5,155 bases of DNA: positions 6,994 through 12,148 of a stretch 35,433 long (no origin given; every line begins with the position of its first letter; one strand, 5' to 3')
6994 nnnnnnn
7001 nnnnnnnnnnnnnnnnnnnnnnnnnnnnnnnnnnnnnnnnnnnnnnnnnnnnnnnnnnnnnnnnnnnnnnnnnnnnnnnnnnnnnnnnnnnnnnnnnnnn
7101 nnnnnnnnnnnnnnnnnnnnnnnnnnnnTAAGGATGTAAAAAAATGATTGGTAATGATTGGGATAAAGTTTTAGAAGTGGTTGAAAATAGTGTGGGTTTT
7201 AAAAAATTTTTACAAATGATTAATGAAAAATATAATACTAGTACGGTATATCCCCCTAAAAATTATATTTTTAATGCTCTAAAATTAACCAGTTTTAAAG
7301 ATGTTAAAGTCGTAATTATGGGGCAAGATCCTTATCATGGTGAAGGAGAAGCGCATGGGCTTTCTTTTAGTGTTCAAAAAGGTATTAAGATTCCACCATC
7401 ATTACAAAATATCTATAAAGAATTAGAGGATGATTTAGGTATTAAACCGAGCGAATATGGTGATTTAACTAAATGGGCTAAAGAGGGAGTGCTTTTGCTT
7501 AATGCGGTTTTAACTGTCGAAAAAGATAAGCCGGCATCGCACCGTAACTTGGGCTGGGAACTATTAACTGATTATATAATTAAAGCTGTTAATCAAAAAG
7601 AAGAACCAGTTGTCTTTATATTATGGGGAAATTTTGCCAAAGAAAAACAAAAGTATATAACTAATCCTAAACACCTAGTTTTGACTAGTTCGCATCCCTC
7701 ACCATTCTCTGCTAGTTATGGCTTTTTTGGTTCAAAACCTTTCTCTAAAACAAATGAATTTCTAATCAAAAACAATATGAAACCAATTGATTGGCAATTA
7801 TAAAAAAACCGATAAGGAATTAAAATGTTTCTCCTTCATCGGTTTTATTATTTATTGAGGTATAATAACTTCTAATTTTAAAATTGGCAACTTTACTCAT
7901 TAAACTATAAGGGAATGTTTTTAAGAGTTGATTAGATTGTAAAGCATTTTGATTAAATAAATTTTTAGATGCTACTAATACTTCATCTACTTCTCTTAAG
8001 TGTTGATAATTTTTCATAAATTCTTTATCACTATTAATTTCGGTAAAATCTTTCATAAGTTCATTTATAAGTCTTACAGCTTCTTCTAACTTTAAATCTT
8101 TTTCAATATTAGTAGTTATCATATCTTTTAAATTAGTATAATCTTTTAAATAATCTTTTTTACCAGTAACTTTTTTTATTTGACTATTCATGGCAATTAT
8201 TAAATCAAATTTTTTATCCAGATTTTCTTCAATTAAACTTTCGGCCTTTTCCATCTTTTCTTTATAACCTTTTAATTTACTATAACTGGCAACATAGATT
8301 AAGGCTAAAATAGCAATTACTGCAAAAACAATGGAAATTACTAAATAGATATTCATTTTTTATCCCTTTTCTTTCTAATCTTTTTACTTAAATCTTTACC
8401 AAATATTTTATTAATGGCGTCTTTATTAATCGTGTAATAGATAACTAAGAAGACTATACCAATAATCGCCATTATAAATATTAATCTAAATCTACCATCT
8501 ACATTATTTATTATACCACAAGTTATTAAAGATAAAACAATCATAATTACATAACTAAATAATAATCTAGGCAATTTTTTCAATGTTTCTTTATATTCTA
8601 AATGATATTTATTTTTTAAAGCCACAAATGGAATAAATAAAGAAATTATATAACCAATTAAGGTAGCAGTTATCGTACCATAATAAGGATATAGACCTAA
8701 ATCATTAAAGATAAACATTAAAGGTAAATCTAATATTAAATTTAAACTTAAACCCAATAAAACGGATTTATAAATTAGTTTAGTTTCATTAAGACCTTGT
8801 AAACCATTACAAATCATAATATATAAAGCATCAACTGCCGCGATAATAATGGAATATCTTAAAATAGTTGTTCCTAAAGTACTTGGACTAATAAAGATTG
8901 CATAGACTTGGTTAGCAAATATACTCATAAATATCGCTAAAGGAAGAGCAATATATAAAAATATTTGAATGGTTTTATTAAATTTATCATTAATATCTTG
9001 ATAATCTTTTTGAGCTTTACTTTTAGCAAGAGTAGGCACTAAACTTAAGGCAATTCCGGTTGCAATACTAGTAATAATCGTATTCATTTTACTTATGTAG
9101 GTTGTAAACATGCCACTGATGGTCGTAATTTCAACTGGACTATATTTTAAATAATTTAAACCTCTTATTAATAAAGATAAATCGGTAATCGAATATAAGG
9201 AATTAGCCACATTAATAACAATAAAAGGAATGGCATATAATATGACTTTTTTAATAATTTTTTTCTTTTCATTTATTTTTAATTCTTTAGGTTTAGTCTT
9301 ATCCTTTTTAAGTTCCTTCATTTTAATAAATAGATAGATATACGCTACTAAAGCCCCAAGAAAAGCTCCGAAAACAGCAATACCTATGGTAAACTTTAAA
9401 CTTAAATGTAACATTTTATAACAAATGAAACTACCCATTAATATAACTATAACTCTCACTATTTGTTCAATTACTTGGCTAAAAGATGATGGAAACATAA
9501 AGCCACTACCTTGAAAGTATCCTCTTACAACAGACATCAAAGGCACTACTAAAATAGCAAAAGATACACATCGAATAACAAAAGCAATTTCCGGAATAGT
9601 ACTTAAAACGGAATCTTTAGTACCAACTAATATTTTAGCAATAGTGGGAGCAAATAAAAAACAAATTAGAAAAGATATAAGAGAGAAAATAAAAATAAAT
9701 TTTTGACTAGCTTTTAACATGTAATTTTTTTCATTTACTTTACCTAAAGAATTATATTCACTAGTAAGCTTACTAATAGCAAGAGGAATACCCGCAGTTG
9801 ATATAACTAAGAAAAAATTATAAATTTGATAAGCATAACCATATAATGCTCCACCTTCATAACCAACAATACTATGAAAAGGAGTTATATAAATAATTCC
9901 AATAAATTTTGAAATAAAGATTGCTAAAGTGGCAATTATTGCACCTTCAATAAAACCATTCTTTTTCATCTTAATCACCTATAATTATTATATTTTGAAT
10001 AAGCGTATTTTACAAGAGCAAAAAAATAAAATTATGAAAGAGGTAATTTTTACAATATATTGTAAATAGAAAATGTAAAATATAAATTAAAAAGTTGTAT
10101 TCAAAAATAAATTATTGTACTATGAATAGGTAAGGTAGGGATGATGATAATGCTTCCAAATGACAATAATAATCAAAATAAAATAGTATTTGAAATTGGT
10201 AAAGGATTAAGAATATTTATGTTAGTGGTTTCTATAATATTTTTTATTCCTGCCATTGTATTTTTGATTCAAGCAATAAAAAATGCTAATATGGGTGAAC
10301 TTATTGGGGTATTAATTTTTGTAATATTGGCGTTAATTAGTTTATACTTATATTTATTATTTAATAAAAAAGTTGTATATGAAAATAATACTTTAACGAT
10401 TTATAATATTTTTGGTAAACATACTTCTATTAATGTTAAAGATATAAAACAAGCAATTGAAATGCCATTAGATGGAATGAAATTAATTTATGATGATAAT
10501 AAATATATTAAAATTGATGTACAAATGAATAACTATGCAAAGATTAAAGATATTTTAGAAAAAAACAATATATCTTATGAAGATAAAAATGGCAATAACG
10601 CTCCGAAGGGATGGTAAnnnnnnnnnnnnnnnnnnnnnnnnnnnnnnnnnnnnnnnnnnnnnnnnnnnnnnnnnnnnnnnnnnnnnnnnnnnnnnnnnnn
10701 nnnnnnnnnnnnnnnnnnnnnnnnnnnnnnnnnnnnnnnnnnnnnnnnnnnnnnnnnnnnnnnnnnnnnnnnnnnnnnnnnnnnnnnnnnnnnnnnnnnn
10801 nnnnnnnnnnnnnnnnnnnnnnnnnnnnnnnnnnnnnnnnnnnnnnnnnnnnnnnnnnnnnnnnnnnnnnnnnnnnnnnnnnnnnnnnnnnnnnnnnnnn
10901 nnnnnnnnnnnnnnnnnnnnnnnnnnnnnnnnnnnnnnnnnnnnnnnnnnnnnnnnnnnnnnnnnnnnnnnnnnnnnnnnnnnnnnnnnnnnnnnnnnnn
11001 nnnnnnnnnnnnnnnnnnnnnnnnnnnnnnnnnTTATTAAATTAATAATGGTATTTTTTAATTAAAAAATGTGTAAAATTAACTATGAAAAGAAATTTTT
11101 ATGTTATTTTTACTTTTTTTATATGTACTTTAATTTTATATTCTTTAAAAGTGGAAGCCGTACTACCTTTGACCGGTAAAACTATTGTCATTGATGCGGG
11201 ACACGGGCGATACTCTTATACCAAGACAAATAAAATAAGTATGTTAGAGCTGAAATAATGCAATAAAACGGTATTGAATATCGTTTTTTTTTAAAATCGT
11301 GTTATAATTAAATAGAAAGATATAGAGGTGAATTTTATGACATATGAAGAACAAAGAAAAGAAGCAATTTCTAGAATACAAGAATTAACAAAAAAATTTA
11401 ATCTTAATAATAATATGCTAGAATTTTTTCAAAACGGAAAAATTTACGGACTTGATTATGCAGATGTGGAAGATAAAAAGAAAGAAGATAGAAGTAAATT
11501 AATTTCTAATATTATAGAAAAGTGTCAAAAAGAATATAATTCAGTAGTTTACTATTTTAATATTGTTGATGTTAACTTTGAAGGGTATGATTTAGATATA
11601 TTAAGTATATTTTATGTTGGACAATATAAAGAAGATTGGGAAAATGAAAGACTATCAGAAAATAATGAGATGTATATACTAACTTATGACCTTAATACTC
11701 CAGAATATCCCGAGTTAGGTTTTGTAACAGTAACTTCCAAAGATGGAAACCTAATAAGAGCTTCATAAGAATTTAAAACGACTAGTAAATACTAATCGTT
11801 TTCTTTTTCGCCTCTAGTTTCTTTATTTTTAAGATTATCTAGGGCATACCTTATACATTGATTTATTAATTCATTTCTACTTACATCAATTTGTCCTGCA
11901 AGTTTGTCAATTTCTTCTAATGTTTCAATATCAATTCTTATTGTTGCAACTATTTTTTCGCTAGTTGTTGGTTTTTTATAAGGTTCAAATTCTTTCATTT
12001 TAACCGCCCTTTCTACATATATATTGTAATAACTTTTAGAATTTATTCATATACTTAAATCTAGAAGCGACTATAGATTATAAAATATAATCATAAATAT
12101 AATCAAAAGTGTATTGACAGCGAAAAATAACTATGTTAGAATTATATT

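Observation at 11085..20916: CwlD-type spore-cortex amidase gene is split by a 9.2-kb element and can be rejoined exactly in frame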

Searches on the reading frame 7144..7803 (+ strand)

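Call 38: search_protein_families(library=ncbifam, proteins=[window:7144-7803:+], max_evalue=0.00001)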
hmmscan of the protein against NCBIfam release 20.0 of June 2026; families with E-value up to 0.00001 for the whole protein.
window:7144-7803:+ (219 aa): 5 families
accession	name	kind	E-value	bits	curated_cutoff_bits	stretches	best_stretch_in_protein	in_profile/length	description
NF003592.0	PRK05254.1-5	equivalog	8.2e-96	320.1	162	1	2-219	5-222/225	uracil-DNA glycosylase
NF003589.0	PRK05254.1-2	equivalog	7.7e-93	310.3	223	1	4-219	9-225/227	uracil-DNA glycosylase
TIGR00628.1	ung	equivalog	4.7e-78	261.9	185.75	1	4-210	2-208/210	uracil-DNA glycosylase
NF003591.1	PRK05254.1-4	equivalog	3.9e-77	258.5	237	1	4-208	3-207/208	uracil-DNA glycosylase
NF003588.0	PRK05254.1-1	equivalog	1.3e-70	237.5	143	1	2-219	10-224/225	uracil-DNA glycosylase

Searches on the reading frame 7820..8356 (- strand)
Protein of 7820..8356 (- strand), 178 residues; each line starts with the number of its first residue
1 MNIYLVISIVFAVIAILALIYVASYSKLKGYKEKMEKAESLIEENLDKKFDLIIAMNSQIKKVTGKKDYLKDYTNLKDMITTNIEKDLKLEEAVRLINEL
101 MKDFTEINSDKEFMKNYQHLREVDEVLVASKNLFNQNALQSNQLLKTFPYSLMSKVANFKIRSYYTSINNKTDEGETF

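Call 7: search_protein_families(library=ncbifam, proteins=[window:7820-8356:-], max_evalue=0.001)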
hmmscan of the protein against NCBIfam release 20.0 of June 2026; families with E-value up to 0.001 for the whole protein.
window:7820-8356:- (178 aa): 1 family
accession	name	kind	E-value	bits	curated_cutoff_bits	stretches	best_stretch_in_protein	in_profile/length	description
NF040966.1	MamQ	equivalog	7.3e-06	25.6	250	1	78-170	100-192/221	magnetosome protein MamQ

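Call 76: search_protein_families(library=pfam, proteins=[window:7820-8356:-], max_evalue=0.001)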
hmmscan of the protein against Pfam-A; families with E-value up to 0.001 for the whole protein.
window:7820-8356:- (178 aa): 1 family
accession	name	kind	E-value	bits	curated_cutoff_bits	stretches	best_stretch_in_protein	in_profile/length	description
PF04011.17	LemA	-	1.6e-08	34.9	26.2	1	40-171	3-140/149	LemA family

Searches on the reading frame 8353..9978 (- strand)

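Call 7: search_protein_families(library=ncbifam, proteins=[window:8353-9978:-], max_evalue=0.001)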
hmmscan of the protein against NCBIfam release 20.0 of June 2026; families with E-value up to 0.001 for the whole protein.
window:8353-9978:- (541 aa): 3 families
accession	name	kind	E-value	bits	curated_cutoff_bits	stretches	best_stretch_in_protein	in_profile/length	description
TIGR02900.1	spore_V_B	equivalog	2.8e-47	161.6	372.3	1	9-512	1-487/488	stage V sporulation protein B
TIGR01695.1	murJ_mviN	equivalog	3e-10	39.4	235.55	1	13-525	6-504/506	murein biosynthesis integral membrane protein MurJ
TIGR00797.1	matE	subfamily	5.1e-10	38.8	147.4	1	296-497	35-244/396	MATE family efflux transporter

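Call 76: search_protein_families(library=pfam, proteins=[window:8353-9978:-], max_evalue=0.001)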
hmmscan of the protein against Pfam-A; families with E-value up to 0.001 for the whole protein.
window:8353-9978:- (541 aa): 3 families
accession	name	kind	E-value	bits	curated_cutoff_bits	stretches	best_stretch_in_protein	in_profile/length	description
PF01943.22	Polysacc_synt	-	2.4e-25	89.9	28.2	1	11-319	3-272/274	Polysaccharide biosynthesis protein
PF01554.23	MatE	-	5e-08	33.2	24.9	1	297-417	36-159/161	MatE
PF03023.19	MurJ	-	6e-08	32.2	27.4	1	45-505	13-448/451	Lipid II flippase MurJ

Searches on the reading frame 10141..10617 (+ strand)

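Call 7: search_protein_families(library=ncbifam, proteins=[window:10141-10617:+], max_evalue=0.001)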
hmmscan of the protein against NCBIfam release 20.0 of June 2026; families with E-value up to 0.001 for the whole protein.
window:10141-10617:+ (158 aa): 1 family
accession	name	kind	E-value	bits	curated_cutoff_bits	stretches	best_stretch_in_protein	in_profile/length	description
NF041635.1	STM3941_fam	subfamily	0.00077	19.4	40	0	25-150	6-130/157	STM3941 family protein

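Call 76: search_protein_families(library=pfam, proteins=[window:10141-10617:+], max_evalue=0.001)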
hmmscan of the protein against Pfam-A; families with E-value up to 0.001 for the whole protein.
window:10141-10617:+ (158 aa): 0 families

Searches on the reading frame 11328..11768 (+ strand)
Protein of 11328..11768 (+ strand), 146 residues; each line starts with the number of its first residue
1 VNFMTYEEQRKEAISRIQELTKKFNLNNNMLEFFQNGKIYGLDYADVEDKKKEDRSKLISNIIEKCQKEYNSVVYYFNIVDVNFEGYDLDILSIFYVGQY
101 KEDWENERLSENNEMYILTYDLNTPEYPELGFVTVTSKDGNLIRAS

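Call 6: search_protein_families(library=pfam, proteins=[window:11328-11768:+], max_evalue=0.01)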
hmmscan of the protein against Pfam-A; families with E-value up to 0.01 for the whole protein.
window:11328-11768:+ (146 aa): 0 families

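Call 29: find_encoding_contigs(protein=window:11328-11768:+, flank=10000, max_places=8)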
Protein window:11328-11768:+ (146 aa): no gene with exactly this product is on record in the collection.

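Call 30: find_encoding_contigs(protein=window:11337-11768:+, flank=10000, max_places=8)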
Protein window:11337-11768:+ (143 aa): 11 contigs read that carry it; 7 places shown.
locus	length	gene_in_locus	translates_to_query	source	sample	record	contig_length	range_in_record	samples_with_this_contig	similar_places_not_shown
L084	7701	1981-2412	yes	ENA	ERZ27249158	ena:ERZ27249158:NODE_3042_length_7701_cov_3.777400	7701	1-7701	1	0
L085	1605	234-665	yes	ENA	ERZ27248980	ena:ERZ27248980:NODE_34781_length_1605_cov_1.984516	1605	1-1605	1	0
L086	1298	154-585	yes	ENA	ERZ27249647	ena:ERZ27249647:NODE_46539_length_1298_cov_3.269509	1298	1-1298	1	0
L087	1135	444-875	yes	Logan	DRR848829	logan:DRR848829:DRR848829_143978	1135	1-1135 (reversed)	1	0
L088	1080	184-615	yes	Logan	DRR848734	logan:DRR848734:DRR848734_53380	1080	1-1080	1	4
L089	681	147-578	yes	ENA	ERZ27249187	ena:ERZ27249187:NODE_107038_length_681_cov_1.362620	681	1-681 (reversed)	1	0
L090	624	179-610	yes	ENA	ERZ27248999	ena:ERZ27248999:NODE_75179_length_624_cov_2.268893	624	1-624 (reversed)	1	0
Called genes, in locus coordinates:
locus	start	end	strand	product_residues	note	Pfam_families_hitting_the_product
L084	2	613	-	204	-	?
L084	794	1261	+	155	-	-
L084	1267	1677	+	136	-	-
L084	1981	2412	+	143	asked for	-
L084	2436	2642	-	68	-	-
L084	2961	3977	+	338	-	-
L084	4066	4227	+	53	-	-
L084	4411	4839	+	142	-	-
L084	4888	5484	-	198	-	PF12844:HTH_19 (weak), PF01381:HTH_3 (weak)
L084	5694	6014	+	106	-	-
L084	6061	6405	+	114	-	-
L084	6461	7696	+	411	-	-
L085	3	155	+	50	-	?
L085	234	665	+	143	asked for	-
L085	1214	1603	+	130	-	?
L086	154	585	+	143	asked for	-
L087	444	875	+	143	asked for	-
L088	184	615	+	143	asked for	-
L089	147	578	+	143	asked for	-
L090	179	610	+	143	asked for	-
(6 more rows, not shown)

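Call 65: search_protein_families(library=phrogs, proteins=[window:11337-11768:+], max_evalue=0.01)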
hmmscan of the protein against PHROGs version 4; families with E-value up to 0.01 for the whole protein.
window:11337-11768:+ (143 aa): 0 families

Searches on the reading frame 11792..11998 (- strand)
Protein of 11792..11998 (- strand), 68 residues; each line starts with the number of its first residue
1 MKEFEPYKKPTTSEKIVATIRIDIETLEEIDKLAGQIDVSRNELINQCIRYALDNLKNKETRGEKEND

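Call 6: search_protein_families(library=pfam, proteins=[window:11792-11998:-], max_evalue=0.01)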
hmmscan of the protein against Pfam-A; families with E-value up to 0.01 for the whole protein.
window:11792-11998:- (68 aa): 1 family
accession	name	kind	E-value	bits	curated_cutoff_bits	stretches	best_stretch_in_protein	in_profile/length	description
PF01402.27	RHH_1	-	4.4e-05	23.7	20.5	1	19-54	3-38/39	Ribbon-helix-helix protein, copG family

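Call 65: search_protein_families(library=phrogs, proteins=[window:11792-11998:-], max_evalue=0.01)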
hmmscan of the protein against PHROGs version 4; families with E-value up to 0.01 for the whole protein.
window:11792-11998:- (68 aa): 7 families
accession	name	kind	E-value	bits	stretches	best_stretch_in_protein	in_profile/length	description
phrog_876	-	transcription regulation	2.4e-06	28.3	1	7-62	58-114/239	transcriptional repressor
phrog_5118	-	unknown function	4.8e-06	27.3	1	13-57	14-58/67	-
phrog_3887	-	transcription regulation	0.00034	21.3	1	23-50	26-53/61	transcriptional regulator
phrog_4738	-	transcription regulation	0.00055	20.6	1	18-57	17-57/59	transcriptional repressor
phrog_582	-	transcription regulation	0.0007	20.9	1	12-60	54-102/105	Arc-like repressor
phrog_24188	-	unknown function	0.0029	17.9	1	14-55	5-46/416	-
phrog_30270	-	unknown function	0.0071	17.8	1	14-54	36-77/79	-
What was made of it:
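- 11792..11998 (-): Ribbon-helix-helix (CopG/Arc-like) repressor. Pfam RHH_1 at 4.4e-5 (call 6); PHROG repressor families (call 65).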
